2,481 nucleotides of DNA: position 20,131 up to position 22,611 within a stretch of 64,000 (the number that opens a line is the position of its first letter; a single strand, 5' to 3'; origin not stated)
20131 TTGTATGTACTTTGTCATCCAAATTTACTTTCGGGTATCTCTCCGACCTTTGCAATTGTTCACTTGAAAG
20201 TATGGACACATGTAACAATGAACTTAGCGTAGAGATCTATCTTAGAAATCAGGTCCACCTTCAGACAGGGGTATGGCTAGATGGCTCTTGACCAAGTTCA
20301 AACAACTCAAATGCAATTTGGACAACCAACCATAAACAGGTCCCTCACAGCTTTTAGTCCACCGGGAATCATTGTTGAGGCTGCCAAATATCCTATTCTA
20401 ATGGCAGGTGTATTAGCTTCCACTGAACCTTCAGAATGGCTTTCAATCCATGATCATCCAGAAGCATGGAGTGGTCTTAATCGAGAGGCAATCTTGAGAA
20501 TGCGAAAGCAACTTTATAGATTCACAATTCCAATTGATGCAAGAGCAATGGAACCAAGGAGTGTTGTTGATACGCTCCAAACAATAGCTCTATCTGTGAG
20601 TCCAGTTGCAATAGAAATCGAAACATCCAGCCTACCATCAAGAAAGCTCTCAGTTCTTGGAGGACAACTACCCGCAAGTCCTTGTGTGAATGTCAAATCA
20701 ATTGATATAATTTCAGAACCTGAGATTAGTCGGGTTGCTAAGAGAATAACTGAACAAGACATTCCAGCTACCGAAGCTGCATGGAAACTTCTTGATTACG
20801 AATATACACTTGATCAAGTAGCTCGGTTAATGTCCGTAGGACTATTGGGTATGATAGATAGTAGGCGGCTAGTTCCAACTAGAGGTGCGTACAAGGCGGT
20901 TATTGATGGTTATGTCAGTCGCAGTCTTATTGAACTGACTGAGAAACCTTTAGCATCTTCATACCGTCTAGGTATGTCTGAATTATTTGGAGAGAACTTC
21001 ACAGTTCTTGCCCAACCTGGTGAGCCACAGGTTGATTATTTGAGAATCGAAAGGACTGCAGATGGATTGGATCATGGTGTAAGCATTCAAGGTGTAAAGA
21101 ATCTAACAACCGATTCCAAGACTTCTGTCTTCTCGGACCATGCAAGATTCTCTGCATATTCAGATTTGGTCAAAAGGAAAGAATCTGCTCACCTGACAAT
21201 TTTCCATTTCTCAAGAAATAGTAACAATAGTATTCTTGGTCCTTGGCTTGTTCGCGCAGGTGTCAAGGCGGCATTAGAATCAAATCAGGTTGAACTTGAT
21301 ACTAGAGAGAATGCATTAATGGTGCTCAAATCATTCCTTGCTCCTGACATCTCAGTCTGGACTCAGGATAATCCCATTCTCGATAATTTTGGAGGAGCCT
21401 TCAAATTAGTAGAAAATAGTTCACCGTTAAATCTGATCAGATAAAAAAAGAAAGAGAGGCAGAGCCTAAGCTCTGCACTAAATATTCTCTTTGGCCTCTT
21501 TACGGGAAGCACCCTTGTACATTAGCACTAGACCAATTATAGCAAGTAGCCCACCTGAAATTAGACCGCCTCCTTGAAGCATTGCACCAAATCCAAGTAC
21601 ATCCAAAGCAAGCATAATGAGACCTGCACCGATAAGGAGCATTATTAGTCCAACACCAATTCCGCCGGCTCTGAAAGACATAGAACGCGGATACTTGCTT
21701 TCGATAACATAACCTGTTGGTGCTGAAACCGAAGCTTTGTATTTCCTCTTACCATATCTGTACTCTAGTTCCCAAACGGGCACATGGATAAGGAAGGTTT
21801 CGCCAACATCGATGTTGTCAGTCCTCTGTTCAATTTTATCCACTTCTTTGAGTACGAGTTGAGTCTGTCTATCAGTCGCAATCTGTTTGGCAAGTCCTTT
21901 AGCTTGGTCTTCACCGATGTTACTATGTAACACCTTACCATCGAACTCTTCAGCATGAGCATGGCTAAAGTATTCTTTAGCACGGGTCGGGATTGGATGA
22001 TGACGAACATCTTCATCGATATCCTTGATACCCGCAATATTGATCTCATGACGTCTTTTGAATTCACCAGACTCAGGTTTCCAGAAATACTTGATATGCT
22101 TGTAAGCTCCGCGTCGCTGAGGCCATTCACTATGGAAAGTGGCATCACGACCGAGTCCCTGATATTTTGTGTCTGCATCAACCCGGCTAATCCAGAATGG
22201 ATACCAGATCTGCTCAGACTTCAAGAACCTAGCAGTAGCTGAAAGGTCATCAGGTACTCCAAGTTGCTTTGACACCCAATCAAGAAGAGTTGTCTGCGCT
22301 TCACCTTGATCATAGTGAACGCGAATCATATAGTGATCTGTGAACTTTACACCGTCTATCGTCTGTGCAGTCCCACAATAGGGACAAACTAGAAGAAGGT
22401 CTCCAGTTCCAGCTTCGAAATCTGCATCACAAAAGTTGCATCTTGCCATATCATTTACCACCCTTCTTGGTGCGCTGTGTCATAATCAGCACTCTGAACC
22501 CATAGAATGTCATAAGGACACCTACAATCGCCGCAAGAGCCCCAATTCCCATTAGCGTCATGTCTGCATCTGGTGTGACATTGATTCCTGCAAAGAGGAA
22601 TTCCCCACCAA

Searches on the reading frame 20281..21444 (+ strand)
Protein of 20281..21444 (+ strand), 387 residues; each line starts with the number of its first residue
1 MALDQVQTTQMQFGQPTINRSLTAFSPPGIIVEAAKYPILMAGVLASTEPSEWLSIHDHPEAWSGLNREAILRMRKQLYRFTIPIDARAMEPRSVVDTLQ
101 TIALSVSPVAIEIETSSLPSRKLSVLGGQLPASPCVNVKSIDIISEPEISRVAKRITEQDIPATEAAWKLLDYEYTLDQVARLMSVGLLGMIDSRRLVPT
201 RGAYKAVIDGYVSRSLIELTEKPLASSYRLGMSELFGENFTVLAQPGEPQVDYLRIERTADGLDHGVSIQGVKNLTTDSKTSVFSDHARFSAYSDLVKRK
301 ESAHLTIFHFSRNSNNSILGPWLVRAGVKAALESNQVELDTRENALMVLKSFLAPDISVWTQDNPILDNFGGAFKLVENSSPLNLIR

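Call 3: search_protein_families(library=pfam, proteins=[window:20281-21444:+], max_evalue=0.1)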
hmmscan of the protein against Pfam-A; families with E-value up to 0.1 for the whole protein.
window:20281-21444:+ (387 aa): 2 families
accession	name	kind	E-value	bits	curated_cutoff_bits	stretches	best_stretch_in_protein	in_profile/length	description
PF04894.17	Nre_N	-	1.4e-40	140.2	25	1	14-253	21-259/270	Archaeal Nre, N-terminal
PF04895.17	Nre_C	-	1.4e-05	25.4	27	1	288-370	19-101/110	Archaeal Nre, C-terminal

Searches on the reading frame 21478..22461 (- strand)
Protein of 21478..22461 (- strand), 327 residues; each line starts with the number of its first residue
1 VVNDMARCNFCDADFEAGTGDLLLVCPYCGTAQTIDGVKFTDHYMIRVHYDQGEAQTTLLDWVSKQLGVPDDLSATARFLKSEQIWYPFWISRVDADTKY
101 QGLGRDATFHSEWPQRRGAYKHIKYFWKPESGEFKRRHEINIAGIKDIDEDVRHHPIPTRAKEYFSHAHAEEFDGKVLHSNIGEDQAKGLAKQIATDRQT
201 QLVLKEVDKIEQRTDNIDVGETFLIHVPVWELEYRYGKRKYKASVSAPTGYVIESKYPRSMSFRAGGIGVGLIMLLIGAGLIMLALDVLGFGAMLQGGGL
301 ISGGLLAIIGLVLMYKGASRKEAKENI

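Call 3: search_protein_families(library=pfam, proteins=[window:21478-22461:-], max_evalue=0.1)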
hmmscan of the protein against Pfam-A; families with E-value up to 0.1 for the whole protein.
window:21478-22461:- (327 aa): 3 families
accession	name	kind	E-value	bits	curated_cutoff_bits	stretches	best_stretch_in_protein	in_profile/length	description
PF14446.12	Prok-RING_1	-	0.013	15.9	29.1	1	7-33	6-30/54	Prokaryotic RING finger family 1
PF07332.16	Phage_holin_3_6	-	0.04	14.4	28.4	1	264-323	36-96/116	Putative Actinobacterial Holin-X, holin superfamily III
PF02038.21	ATP1G1_PLM_MAT8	-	0.069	13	26.9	1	295-314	13-32/48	ATP1G1/PLM/MAT8 family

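Call 6: search_protein_families(library=ncbifam, proteins=[window:21478-22461:-], max_evalue=0.1)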
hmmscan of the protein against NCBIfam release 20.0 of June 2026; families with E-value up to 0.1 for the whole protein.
window:21478-22461:- (327 aa): 1 family
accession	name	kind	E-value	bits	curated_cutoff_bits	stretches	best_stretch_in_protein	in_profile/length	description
NF034186.3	PRK14891.1-1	equivalog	0.079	12.9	73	0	6-22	2-18/51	50S ribosomal protein L24e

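Call 7: find_homologous_proteins(query=window:21478-22461:-)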
Query window:21478-22461:- (327 aa): 138 proteins with E <= 0.001 among 3609 candidates; the best 120 are listed.
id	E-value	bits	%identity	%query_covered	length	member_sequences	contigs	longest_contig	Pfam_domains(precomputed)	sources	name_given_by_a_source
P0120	2.2e-211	719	97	99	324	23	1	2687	-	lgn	-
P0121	1.1e-210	717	96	99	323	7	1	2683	-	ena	-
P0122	1.3e-189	647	84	99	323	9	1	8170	-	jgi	-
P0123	1.7e-189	647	85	99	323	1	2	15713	-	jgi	-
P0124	2.5e-188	643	82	99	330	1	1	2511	-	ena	-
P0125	5.1e-188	642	83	99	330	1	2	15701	-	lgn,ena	-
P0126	4.0e-187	639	84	99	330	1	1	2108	-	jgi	jgi:hypothetical protein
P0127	1.3e-184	631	84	99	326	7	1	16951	-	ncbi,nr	ncbi:hypothetical protein E4H12_02195 [Candidatus Thorarchaeota archaeon]|nr:MAG: hypothetical prote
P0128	1.9e-184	631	77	99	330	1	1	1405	-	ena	-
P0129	2.1e-184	630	78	99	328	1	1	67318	-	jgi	-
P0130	7.4e-184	629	77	99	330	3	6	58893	-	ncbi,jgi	ncbi:MAG: hypothetical protein ACTSSE_11515 [Candidatus Thorarchaeota archaeon]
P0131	1.2e-183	628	79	99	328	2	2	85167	-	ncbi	-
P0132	1.6e-183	627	82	99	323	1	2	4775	-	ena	-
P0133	3.3e-183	626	83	99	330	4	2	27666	-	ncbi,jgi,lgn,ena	-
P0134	7.6e-183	625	82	99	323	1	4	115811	-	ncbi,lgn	ncbi:MAG: hypothetical protein ACFFF9_12190 [Candidatus Thorarchaeota archaeon]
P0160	7.6e-178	609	80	99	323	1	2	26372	-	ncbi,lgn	ncbi:MAG: phage holin family protein [Candidatus Thorarchaeota archaeon]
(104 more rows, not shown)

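Call 54: search_protein_families(library=padloc, proteins=[window:21478-22461:-], max_evalue=0.01)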
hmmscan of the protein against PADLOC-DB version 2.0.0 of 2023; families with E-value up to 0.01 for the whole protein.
window:21478-22461:- (327 aa): 0 families

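Call 69: predict_structure(alignment_id=A3)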
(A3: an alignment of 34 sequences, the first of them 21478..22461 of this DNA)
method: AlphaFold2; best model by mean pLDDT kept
length: 327 residues; sequences in the alignment: 34
mean_pLDDT: 90.4   pTM: 0.77
mean pLDDT of the five models: 90.4, 88.2, 87.5, 87.1, 86.8
residues with pLDDT >= 90: 218; 70-90: 99; 50-70: 8; < 50: 2
segments of 3 or more residues with pLDDT < 50: none
pLDDT, mean of each block of 10 residues (from residue 1): 76 84 82 84 94 97 92 95 97 97 86 85 85 94 94 93 92 93 95 96 92 96 97 95 96 92 91 96 85 74 95 87 71
secondary structure, 60 per line:
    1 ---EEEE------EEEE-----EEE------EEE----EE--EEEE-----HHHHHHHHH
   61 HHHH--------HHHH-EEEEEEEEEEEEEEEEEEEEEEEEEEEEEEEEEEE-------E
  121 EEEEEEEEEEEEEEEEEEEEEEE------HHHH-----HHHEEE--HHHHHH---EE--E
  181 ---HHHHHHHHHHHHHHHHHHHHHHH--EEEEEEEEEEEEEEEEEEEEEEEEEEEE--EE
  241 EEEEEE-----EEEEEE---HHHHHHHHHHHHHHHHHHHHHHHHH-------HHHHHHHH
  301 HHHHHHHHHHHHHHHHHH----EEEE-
elements in order: E4-7 E14-17 E23-25 E32-34 E43-46 H52-64 H73-76 E78-112 E120-143 H150-153 E162-164 H167-172 H184-206 E209-236 E239-246 E252-257 H261-285 H293-318 E323-326

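Call 72: fold_search(model_id=the predicted structure, library=pdb)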
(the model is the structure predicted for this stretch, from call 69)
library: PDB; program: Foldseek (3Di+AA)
matches with E <= 10: 278; with E <= 0.001: 0
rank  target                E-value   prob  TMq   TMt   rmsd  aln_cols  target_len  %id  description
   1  7ah9_5B               5.5e-02  0.07  0.09  0.06  18.2       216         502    6  Substrate-engaged type 3 secretion system needle complex from Salmonella enterica typhimurium - SpaR state 1 (released 2021-03-17)
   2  7ah9_5G               7.8e-02  0.07  0.10  0.07  17.6       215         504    6  Substrate-engaged type 3 secretion system needle complex from Salmonella enterica typhimurium - SpaR state 1 (released 2021-03-17)
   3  5ec5_C                9.8e-02  0.07  0.08  0.09  19.3       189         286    6  Crystal structure of lysenin pore (released 2016-05-18)
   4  6qz9_0A               1.2e-01  0.07  0.08  0.09  43.6       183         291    7  The cryo-EM structure of the collar complex and tail axis in bacteriophage phi29 (released 2019-06-12)
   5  7yl9_H                1.3e-01  0.02  0.07  0.05  23.2       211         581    8  Cryo-EM structure of complete transmembrane channel E289A mutant Vibrio cholerae Cytolysin (released 2022-08-31)
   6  5njc_C                1.6e-01  0.02  0.08  0.06  26.9       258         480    9  E. coli Microcin-processing metalloprotease TldD/E (TldD E263A mutant) with hexapeptide bound (released 2017-10-04)
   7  5ec5_B                1.7e-01  0.06  0.08  0.09  18.1       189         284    5  Crystal structure of lysenin pore (released 2016-05-18)
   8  1uun_A                1.8e-01  0.04  0.07  0.10  17.1       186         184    5  Main porin from Mycobacterium smegmatis (MspA) (released 2004-02-26)
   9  5ec5_F                1.9e-01  0.06  0.08  0.09  17.7       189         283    5  Crystal structure of lysenin pore (released 2016-05-18)
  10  5gaq_A                1.9e-01  0.06  0.07  0.07  19.5       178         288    7  Cryo-EM structure of the Lysenin Pore (released 2016-04-06)
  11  5nj5_C                1.9e-01  0.02  0.08  0.06  25.2       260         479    8  E. coli Microcin-processing metalloprotease TldD/E with phosphate bound (released 2017-10-04)
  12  5njf_A                2.3e-01  0.02  0.08  0.07  25.8       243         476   11  E. coli Microcin-processing metalloprotease TldD/E (TldD H262A mutant) with pentapeptide bound (released 2017-10-04)
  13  5nj5_A                2.6e-01  0.02  0.08  0.05  25.3       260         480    7  E. coli Microcin-processing metalloprotease TldD/E with phosphate bound (released 2017-10-04)
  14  9fnp_A                4.0e-01  0.04  0.08  0.07  24.0       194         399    5  Aerolysin mutant K238A in styrene-maleic acid lipid particles (released 2025-02-12)
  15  9fm6_A                4.0e-01  0.03  0.07  0.06  21.9       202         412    6  Aerolysin Wildtype in styrene-maleic acid lipid particles (released 2025-02-12)
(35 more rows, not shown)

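Call 84: search_protein_families(library=pfam, proteins=[window:21478-22449:-], max_evalue=10)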
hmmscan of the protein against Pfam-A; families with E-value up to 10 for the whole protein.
window:21478-22449:- (323 aa): 6 families
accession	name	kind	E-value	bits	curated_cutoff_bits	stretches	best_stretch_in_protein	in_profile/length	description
PF14446.12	Prok-RING_1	-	0.015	15.7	29.1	1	3-29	6-30/54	Prokaryotic RING finger family 1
PF07332.16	Phage_holin_3_6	-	0.04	14.4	28.4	1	260-319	36-96/116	Putative Actinobacterial Holin-X, holin superfamily III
PF02038.21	ATP1G1_PLM_MAT8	-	0.068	13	26.9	1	291-310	13-32/48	ATP1G1/PLM/MAT8 family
PF23547.1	Zn_ribbon_FGT1_1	-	0.37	10.9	27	1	2-30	3-31/35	FORGETTER1 first zinc ribbon domain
PF09845.14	OapC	-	0.59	10.8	23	1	3-28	3-28/133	Origin-associated protein OapC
PF24333.1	DUF7501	-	0.81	10.4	27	1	21-39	12-30/58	Family of unknown function (DUF7501)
